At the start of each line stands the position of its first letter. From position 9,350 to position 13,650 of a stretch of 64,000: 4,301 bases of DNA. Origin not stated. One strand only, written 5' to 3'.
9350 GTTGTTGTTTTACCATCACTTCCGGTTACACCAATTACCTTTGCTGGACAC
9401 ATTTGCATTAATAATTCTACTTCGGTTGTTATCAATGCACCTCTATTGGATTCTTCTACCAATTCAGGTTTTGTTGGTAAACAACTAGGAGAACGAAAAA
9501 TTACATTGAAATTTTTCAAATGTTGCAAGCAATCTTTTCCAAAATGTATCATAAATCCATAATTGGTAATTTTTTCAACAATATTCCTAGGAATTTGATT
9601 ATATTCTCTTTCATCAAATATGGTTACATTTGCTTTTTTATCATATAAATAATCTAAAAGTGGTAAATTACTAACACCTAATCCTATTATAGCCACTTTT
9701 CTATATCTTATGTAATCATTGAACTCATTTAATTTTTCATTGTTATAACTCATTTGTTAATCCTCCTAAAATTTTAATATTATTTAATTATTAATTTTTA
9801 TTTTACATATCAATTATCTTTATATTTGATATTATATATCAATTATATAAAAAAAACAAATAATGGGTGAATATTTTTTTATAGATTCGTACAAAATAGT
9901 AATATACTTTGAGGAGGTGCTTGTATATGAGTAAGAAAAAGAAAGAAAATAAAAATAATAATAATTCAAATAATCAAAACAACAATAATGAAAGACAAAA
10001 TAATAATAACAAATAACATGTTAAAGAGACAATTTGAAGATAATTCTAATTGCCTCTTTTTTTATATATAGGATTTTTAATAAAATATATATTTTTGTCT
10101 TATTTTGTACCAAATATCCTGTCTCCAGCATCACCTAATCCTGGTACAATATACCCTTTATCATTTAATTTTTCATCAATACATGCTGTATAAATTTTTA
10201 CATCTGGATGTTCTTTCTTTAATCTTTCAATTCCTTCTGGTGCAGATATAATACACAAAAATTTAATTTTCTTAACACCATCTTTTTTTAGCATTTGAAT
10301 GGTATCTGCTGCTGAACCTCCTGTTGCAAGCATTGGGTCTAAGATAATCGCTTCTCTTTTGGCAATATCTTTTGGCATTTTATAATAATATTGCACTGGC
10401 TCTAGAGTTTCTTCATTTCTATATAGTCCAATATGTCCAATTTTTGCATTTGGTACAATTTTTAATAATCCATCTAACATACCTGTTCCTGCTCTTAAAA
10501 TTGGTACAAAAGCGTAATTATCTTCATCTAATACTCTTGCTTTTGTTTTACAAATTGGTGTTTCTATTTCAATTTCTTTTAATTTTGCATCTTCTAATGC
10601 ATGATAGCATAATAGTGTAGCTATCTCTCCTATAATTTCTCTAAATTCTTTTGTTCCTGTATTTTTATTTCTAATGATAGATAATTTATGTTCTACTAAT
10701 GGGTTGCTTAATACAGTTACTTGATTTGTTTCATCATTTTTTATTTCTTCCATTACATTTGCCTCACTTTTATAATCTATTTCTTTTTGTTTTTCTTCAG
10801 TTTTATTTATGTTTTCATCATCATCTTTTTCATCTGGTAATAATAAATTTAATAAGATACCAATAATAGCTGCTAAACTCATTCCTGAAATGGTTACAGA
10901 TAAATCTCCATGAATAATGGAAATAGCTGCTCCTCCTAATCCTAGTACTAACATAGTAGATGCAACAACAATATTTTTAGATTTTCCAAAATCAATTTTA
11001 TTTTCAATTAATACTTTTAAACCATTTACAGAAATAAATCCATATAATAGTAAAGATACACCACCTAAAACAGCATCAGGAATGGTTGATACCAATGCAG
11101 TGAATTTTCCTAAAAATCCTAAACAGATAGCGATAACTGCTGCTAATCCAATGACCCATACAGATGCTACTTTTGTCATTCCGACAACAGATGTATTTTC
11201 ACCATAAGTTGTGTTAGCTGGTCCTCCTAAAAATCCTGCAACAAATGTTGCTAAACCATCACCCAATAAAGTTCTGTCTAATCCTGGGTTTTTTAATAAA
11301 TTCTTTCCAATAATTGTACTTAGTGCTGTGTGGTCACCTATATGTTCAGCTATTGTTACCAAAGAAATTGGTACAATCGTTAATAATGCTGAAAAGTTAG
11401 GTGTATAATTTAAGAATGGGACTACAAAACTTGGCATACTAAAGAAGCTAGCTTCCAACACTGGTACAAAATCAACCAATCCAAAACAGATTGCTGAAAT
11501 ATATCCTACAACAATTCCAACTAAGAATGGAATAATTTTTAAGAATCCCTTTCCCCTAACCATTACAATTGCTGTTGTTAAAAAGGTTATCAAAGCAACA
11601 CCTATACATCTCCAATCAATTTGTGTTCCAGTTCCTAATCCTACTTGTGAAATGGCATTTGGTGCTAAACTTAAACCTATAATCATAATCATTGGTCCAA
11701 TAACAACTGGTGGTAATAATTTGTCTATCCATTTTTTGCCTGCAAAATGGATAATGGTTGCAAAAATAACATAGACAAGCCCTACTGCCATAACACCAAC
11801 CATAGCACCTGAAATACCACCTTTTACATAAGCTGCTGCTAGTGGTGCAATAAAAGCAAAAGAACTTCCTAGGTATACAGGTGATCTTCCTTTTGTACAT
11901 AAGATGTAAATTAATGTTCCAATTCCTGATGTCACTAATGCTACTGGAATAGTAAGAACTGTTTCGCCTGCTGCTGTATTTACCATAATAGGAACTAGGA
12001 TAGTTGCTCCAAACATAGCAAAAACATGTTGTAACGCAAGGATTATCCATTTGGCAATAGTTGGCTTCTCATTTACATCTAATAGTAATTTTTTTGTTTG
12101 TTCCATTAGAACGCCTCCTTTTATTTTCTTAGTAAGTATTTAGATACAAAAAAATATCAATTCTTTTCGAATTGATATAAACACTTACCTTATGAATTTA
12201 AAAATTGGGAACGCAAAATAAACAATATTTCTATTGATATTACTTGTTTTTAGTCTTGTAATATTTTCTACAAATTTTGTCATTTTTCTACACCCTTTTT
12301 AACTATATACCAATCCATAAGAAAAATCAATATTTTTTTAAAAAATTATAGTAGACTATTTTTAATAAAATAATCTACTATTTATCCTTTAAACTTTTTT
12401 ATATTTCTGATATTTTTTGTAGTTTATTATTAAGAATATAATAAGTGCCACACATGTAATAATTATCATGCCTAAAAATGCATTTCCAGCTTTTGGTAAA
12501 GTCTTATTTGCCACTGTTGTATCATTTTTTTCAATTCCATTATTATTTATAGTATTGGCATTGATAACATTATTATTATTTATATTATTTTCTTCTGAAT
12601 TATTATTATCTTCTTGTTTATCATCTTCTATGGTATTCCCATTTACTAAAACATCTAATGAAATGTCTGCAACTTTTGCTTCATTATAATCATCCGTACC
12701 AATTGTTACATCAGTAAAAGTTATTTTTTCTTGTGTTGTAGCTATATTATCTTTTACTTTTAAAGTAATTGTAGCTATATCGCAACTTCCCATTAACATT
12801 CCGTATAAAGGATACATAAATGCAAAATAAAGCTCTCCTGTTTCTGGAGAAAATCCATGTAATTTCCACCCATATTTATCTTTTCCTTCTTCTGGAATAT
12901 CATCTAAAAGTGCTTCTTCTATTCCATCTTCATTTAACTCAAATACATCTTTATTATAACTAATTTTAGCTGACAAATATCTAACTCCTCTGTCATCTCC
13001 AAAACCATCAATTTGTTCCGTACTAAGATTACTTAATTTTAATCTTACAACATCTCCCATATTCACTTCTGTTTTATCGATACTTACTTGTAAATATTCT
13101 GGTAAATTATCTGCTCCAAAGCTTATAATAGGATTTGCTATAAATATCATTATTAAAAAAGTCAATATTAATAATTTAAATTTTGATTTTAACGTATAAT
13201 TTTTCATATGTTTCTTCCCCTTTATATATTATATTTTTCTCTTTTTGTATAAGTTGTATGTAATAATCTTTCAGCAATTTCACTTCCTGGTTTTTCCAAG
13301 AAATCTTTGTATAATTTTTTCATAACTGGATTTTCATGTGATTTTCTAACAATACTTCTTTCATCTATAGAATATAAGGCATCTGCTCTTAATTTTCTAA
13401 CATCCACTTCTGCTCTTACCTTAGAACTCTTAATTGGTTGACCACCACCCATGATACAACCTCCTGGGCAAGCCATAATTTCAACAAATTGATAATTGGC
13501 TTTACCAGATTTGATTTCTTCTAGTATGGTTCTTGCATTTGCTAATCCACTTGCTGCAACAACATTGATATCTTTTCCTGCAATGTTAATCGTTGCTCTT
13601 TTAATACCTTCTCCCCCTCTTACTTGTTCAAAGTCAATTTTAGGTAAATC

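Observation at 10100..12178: Single-ORF fusion of a uracil permease with uracil phosphoribosyltransferase, behind a leader terminator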

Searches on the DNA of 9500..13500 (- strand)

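Call 5: search_rna_families(source=window, start=9500, end=13500, threshold=evalue, max_evalue=10, show_alignments=3)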
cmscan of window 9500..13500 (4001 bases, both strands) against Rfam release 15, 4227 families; matches with E-value up to 10: 6.
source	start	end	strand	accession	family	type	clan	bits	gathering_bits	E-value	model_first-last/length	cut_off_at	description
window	10419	10541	-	RF01500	Afu_198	Gene; snRNA; snoRNA; CD-box;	-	19.1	40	1.7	1-149/149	no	A. fumigatus snoRNA Afu_198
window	12043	12094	-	RF02929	algC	Cis-reg;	-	17.7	33.8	6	1-52/52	no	algC RNA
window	11715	11754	+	RF02929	algC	Cis-reg;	-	17.6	33.8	6.3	1-52/52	no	algC RNA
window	12018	12101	+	RF01196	snoZ30a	Gene; snRNA; snoRNA; CD-box;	-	15.3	80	9.7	1-92/92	no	Small nucleolar RNA Z30a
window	10127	10213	-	RF01929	bxd_1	Gene; lncRNA;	-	14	75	10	1-86/86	no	Bithoraxoid conserved region 1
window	9979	10022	+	RF01675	CrcZ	Gene; sRNA;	-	11.3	95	6.5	1-398/398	no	Pseudomonas sRNA CrcZ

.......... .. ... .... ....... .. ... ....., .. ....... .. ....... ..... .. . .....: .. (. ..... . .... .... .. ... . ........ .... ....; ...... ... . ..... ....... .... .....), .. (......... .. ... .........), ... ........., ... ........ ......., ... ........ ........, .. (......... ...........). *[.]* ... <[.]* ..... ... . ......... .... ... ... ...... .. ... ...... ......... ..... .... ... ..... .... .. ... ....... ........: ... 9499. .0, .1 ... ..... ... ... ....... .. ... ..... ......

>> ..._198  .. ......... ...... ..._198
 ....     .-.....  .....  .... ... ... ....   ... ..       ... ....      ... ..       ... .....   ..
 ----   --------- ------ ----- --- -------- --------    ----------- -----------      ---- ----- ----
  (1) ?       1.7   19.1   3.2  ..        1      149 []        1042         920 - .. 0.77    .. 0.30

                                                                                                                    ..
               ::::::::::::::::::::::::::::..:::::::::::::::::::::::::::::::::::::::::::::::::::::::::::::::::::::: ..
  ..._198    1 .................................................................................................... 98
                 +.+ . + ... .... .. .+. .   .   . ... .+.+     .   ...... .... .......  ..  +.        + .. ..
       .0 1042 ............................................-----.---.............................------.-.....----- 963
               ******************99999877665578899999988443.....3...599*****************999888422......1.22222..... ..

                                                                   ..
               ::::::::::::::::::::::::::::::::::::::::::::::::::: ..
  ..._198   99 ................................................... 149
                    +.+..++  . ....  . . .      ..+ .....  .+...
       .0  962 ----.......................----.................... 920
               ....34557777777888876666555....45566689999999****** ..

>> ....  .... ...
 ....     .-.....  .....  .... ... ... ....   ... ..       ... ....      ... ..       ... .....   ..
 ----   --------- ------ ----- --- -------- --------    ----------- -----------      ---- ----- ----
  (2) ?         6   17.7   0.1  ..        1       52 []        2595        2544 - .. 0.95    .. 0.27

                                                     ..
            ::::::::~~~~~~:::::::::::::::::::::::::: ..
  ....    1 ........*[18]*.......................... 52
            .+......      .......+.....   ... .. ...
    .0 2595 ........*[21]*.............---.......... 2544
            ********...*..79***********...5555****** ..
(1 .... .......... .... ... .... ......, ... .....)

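Call 38: search_rna_families(sources=[L009, L010, L013, L016, L021, L024, L027, L030, L037, L055, L061, L072, L080, L083], threshold=gathering)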
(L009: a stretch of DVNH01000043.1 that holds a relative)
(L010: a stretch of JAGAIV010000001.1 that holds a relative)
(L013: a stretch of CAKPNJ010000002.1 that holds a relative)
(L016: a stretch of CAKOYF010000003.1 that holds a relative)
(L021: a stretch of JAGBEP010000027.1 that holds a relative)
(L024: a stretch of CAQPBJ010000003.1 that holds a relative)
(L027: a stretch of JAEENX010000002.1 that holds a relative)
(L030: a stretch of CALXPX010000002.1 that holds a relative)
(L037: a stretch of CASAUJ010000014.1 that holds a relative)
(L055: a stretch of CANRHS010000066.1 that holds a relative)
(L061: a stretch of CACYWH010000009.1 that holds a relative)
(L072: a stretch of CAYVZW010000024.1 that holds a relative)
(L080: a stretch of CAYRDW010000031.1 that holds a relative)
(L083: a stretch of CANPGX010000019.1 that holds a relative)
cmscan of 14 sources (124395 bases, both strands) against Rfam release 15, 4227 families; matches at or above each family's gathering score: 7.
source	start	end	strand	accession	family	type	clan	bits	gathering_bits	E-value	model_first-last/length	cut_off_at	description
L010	1550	1620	+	RF00005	tRNA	Gene; tRNA;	CL00001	68.9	29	1.2e-12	1-71/71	no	tRNA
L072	7707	7778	+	RF00005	tRNA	Gene; tRNA;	CL00001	64.3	29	2.3e-11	1-71/71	no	tRNA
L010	2699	2769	+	RF00005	tRNA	Gene; tRNA;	CL00001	62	29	9.7e-11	1-71/71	no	tRNA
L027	2072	2155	+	RF00005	tRNA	Gene; tRNA;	CL00001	61.3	29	1.5e-10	1-71/71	no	tRNA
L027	1933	2005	+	RF00005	tRNA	Gene; tRNA;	CL00001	59.4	29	5.1e-10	1-71/71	no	tRNA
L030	8372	8460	+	RF00005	tRNA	Gene; tRNA;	CL00001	57.8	29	1.4e-09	1-71/71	no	tRNA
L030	8259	8347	+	RF00005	tRNA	Gene; tRNA;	CL00001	53.5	29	2.1e-08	1-71/71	no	tRNA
